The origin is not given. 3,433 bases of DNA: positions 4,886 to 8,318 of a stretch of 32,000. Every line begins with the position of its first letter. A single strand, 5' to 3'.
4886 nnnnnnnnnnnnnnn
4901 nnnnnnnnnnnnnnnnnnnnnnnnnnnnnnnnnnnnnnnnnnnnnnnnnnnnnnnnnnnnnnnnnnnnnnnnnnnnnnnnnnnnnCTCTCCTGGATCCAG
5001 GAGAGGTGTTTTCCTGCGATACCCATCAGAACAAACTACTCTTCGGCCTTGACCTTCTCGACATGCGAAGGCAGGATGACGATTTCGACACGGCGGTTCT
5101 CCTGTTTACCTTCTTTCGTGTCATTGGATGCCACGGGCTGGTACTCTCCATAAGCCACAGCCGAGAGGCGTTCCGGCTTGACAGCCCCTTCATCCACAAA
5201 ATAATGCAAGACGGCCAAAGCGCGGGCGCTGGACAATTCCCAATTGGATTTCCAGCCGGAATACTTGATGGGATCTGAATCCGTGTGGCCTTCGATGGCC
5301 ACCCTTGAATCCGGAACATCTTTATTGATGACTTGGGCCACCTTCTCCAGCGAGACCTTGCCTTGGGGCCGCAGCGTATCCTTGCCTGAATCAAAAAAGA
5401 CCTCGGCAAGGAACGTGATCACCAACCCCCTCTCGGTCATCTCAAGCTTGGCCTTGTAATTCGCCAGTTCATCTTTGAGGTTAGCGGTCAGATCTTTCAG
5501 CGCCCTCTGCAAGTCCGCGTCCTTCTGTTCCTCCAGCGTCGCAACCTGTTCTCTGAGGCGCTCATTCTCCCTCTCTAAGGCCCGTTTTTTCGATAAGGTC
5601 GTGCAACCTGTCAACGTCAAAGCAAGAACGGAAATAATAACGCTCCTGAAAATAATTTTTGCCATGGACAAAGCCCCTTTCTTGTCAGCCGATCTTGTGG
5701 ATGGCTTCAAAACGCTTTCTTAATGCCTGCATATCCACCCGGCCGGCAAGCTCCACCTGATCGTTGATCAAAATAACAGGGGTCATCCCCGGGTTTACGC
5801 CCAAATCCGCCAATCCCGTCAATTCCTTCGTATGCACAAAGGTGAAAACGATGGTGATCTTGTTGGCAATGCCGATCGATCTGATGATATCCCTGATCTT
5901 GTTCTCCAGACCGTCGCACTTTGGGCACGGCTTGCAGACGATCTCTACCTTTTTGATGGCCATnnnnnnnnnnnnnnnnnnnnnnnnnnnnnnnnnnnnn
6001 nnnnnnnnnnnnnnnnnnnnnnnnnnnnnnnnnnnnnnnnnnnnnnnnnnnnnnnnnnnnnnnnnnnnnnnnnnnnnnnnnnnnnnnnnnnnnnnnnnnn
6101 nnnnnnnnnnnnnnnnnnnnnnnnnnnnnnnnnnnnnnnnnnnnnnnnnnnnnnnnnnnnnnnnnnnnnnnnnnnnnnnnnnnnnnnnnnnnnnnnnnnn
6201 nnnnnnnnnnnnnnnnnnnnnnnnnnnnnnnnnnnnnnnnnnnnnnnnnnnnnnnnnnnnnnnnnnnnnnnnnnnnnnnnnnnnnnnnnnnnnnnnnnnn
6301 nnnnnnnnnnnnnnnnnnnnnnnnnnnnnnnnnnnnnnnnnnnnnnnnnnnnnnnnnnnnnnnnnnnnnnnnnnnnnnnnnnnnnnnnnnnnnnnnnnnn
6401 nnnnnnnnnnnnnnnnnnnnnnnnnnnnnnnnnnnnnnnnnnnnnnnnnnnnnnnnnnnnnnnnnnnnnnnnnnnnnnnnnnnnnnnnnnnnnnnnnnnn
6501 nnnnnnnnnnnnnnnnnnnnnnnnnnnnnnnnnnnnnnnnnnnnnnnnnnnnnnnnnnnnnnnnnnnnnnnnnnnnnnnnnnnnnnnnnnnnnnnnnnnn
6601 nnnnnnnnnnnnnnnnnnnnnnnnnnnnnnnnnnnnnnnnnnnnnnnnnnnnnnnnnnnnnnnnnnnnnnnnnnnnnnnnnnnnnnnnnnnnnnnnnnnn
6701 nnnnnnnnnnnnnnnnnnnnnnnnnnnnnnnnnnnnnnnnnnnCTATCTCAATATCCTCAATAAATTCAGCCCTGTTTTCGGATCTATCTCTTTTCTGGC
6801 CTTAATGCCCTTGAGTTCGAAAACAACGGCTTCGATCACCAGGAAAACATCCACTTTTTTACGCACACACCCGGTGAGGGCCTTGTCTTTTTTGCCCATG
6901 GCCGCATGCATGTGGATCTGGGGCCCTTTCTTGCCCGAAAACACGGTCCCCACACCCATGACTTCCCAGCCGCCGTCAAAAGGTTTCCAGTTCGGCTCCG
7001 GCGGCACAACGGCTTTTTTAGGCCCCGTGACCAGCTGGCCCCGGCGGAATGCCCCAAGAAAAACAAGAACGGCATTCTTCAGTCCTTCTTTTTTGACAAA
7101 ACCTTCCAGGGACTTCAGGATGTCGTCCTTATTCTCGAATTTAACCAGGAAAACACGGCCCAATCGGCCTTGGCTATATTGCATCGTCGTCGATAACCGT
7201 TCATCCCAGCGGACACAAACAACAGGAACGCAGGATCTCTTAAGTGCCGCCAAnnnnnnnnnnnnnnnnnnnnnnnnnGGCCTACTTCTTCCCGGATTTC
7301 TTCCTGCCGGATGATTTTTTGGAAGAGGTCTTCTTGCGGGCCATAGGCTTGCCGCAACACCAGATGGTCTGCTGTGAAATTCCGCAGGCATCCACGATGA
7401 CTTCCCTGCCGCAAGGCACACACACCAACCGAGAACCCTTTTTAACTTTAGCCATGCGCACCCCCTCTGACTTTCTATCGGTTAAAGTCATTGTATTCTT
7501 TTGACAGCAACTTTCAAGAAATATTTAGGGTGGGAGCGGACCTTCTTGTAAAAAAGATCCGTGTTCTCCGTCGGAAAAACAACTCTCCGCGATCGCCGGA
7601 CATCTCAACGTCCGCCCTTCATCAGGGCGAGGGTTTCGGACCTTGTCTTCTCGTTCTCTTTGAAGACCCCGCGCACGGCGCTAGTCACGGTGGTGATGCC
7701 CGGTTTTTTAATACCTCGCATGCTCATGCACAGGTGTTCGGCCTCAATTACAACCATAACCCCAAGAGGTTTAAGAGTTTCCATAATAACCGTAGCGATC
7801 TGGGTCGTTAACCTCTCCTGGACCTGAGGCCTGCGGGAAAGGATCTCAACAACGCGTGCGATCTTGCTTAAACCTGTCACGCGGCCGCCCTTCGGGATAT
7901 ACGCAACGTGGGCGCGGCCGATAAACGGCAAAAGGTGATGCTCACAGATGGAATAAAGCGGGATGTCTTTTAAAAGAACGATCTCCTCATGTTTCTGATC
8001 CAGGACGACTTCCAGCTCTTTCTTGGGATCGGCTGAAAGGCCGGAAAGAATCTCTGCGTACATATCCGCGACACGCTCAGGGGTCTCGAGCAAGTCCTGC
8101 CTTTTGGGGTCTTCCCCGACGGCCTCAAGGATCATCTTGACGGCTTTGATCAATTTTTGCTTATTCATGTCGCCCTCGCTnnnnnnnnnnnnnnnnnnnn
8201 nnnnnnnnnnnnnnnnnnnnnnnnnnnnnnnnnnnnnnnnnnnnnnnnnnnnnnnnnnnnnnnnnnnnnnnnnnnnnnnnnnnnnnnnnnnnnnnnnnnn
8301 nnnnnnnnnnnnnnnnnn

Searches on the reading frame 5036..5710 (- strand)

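Call 9: search_protein_families(library=pfam, proteins=[window:5036-5710:-])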
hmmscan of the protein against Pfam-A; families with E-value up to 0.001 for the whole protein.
window:5036-5710:- (224 aa): 1 family
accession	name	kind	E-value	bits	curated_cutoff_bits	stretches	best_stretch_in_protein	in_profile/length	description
PF00691.25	OmpA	-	3e-22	79.2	27.2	1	105-206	1-98/98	OmpA family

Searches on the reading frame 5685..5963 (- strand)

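Call 9: search_protein_families(library=pfam, proteins=[window:5685-5963:-])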
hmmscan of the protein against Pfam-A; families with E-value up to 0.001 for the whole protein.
window:5685-5963:- (92 aa): 1 family
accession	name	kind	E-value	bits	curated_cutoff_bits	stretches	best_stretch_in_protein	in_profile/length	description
PF13192.12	Thioredoxin_3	-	1.8e-07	31.5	24.8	1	5-76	2-65/76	Thioredoxin domain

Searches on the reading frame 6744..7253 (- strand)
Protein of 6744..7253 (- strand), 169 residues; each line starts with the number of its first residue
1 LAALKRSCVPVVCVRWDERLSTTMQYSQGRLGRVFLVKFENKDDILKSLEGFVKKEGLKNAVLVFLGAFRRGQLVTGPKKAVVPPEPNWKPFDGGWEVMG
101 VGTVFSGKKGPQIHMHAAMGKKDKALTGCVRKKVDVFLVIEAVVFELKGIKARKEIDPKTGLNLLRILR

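Call 9: search_protein_families(library=pfam, proteins=[window:6744-7253:-])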
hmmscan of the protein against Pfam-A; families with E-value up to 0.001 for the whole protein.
window:6744-7253:- (169 aa): 1 family
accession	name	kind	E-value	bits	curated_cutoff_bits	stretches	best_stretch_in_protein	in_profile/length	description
PF03479.20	PCC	-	7.9e-19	68.5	25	1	33-148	1-116/117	Plants and Prokaryotes Conserved (PCC) domain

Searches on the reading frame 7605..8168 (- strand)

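Call 9: search_protein_families(library=pfam, proteins=[window:7605-8168:-])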
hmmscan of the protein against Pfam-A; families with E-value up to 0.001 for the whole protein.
window:7605-8168:- (187 aa): 1 family
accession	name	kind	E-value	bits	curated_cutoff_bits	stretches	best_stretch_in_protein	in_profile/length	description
PF01227.27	GTP_cyclohydroI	-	6.9e-77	257.4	27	1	8-183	3-178/179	GTP cyclohydrolase I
